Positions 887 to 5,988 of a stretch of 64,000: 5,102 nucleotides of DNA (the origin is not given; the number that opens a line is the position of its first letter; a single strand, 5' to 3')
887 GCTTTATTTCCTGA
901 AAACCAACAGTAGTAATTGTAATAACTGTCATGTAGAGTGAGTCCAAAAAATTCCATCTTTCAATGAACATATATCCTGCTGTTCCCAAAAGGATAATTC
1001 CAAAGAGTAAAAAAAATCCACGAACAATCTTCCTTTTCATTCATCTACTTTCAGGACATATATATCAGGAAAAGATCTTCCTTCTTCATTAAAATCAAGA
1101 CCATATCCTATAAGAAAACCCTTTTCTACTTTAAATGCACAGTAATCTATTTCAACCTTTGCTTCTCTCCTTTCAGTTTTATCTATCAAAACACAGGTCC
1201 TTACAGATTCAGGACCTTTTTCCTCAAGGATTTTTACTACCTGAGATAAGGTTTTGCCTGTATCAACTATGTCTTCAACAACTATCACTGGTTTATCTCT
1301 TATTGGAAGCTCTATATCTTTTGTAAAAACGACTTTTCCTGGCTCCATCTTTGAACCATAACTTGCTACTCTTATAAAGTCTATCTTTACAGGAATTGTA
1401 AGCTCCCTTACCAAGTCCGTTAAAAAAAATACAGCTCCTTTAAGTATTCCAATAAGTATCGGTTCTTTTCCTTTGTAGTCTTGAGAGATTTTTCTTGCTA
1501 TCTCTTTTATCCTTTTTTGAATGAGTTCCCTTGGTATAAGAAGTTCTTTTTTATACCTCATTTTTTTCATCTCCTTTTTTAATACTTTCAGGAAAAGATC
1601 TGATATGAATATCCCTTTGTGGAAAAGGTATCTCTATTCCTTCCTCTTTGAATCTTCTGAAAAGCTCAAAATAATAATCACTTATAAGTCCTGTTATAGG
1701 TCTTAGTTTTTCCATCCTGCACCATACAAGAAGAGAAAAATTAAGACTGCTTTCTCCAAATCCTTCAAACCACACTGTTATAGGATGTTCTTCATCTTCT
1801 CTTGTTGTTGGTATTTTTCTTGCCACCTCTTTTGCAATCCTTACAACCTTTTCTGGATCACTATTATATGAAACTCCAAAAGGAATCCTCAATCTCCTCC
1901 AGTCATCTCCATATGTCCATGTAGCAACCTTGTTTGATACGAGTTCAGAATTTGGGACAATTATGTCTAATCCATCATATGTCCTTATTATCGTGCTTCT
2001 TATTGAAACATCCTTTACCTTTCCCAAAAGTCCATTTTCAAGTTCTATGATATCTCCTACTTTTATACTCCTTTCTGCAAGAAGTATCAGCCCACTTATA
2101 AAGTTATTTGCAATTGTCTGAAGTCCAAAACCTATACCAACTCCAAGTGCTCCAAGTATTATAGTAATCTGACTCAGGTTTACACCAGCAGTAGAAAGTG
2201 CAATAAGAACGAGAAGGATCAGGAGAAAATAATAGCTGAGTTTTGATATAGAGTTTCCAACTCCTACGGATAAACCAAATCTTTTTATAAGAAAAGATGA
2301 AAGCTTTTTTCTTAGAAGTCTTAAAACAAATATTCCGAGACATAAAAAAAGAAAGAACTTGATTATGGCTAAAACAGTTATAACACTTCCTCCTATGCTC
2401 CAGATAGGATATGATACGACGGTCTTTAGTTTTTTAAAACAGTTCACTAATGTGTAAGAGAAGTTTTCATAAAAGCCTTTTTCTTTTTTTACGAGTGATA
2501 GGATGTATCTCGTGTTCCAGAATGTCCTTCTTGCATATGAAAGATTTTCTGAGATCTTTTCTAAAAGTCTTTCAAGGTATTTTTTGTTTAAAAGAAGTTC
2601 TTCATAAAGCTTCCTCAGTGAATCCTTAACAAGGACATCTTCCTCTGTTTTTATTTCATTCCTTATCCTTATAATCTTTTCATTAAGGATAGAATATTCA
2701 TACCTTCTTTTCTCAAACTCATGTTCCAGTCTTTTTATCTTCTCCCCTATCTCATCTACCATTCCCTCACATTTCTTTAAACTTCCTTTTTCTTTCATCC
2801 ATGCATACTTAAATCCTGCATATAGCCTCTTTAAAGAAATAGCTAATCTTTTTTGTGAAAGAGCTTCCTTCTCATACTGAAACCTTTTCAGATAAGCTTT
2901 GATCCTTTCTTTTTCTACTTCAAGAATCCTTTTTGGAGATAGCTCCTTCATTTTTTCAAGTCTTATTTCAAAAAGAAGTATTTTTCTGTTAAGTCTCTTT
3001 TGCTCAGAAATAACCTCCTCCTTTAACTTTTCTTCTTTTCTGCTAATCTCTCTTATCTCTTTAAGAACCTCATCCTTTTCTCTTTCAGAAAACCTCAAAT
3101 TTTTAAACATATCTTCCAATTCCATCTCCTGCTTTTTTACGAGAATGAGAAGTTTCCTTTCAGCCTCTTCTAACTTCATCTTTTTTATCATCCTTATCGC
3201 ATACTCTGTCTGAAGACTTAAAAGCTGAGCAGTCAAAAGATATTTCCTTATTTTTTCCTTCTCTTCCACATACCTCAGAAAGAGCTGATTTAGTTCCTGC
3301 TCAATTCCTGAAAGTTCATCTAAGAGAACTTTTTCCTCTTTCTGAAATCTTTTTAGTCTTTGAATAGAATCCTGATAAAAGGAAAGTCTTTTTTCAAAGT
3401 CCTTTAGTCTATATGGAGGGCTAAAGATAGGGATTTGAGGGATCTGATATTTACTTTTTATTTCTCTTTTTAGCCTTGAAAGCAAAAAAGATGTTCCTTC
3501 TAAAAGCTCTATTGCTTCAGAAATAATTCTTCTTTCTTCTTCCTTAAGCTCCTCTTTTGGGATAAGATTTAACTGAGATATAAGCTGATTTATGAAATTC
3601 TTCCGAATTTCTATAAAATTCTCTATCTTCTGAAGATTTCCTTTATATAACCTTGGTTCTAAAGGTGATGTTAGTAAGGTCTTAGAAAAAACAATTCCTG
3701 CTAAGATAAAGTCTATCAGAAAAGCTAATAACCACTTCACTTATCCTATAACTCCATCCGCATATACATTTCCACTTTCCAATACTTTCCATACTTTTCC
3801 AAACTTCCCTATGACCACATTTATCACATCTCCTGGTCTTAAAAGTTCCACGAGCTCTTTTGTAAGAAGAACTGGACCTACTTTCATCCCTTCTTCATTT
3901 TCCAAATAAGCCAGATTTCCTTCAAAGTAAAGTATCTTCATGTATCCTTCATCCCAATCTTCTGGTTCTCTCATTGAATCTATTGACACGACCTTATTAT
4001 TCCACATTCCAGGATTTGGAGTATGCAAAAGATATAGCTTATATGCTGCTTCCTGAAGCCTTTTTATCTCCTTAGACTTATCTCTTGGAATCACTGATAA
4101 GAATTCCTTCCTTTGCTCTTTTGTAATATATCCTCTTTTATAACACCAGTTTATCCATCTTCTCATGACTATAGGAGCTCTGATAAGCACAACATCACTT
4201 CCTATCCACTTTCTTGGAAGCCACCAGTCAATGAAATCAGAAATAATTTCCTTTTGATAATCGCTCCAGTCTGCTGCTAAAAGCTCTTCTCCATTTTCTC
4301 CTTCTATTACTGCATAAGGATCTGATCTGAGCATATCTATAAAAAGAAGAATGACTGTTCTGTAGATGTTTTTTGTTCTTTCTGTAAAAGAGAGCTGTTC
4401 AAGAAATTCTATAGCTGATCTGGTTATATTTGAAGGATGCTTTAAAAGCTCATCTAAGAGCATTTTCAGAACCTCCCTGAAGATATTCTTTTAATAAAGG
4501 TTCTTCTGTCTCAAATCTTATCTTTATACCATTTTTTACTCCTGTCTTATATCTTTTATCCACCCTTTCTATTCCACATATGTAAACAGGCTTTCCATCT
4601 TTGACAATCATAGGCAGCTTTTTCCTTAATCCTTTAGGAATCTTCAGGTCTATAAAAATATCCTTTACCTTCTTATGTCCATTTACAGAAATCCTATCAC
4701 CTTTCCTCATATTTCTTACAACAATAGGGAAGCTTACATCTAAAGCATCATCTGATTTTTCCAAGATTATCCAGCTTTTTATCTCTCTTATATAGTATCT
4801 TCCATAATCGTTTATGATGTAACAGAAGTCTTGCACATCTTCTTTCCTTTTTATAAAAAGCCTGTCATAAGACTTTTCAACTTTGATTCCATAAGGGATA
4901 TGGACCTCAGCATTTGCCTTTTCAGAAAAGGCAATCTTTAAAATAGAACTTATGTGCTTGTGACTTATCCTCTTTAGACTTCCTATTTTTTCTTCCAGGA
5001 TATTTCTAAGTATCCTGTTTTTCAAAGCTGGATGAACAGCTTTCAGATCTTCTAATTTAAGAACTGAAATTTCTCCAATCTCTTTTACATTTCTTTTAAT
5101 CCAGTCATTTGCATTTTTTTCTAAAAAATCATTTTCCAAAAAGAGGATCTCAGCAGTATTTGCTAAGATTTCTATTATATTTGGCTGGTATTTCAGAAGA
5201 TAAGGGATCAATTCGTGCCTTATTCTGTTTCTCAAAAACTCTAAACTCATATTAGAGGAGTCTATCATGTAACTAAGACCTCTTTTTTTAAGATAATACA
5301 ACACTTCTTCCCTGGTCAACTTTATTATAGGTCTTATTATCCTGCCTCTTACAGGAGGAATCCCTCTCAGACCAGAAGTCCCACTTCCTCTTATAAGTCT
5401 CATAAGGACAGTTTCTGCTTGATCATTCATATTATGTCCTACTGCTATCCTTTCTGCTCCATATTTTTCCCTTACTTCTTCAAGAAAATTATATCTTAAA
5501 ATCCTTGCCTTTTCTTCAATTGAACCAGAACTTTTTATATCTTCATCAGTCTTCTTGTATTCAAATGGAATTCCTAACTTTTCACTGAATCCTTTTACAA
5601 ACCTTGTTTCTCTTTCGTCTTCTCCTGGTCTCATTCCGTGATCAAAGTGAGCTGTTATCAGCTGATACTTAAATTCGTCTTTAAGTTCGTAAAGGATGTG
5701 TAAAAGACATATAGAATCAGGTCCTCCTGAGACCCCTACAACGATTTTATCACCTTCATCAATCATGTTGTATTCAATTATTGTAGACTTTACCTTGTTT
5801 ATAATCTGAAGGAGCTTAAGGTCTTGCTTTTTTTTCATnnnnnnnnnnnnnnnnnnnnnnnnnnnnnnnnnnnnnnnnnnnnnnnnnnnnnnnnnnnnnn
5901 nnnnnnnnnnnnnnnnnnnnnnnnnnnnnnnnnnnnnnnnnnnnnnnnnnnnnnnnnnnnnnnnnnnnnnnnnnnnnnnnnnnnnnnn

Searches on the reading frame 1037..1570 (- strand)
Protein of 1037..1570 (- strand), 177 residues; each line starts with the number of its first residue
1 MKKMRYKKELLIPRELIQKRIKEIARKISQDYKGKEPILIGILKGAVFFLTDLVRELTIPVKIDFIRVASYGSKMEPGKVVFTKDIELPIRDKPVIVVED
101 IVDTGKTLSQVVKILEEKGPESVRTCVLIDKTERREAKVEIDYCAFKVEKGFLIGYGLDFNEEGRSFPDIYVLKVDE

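Call 79: search_protein_families(library=pfam, proteins=[window:1037-1570:-], max_evalue=0.00001)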
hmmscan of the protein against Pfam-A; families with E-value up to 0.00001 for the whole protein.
window:1037-1570:- (177 aa): 1 family
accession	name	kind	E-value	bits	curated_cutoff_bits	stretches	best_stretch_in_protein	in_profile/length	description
PF00156.33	Pribosyltran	-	2.7e-32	111.7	26.3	1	17-160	11-157/158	Phosphoribosyl transferase domain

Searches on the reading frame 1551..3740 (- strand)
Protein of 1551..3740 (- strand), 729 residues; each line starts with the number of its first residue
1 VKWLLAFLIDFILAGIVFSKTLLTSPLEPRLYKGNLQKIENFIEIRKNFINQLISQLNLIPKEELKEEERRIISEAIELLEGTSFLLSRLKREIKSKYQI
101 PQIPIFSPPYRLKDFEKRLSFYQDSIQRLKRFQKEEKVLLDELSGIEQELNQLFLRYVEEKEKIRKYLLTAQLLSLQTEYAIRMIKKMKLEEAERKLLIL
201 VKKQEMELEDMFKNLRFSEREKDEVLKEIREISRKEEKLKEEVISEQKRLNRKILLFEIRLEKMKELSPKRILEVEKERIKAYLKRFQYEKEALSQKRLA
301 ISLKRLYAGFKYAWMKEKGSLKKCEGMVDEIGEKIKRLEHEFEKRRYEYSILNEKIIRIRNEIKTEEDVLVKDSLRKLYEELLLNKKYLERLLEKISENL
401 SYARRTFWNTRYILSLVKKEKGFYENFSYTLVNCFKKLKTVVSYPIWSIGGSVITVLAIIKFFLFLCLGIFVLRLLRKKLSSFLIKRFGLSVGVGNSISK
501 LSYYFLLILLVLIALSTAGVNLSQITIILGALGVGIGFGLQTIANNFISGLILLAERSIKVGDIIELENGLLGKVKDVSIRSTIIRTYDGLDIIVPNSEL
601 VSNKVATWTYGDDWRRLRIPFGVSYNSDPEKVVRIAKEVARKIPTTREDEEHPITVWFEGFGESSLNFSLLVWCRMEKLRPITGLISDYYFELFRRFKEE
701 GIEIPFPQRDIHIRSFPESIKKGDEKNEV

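Call 79: search_protein_families(library=pfam, proteins=[window:1551-3740:-], max_evalue=0.00001)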
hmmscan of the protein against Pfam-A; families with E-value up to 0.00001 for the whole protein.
window:1551-3740:- (729 aa): 2 families
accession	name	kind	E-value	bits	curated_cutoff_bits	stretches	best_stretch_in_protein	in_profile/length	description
PF00924.24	MS_channel_2nd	-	6.9e-19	68.2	20.2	1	543-609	2-67/68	Mechanosensitive ion channel, beta-domain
PF21082.3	MS_channel_3rd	-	2.5e-10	41.1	21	1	618-704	2-88/88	Mechanosensitive ion channel MscS, C-terminal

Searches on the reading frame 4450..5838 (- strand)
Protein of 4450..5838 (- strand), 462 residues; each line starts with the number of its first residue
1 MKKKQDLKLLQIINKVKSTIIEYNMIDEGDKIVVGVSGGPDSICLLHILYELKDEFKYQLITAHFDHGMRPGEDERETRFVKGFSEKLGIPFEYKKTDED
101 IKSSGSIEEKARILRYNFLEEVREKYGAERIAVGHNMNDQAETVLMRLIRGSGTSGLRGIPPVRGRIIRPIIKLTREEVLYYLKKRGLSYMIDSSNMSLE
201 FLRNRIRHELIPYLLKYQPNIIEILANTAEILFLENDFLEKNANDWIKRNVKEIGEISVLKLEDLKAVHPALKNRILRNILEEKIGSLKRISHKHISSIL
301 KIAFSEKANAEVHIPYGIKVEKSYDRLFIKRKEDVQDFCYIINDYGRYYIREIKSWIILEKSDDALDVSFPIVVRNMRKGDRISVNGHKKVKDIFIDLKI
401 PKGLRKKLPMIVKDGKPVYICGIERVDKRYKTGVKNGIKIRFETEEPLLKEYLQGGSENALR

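Call 79: search_protein_families(library=pfam, proteins=[window:4450-5838:-], max_evalue=0.00001)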
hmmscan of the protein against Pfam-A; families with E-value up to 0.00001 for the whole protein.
window:4450-5838:- (462 aa): 3 families
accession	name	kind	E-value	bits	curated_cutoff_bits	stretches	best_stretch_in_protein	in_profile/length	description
PF01171.26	ATP_bind_3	-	9.1e-54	182.4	27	1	31-209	1-182/182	PP-loop family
PF11734.13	TilS_C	-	3.3e-08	33.2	22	1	373-429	2-60/74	TilS substrate C-terminal domain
PF09179.16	TilS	-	2.4e-06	28.1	21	1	260-328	1-67/67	TilS substrate binding domain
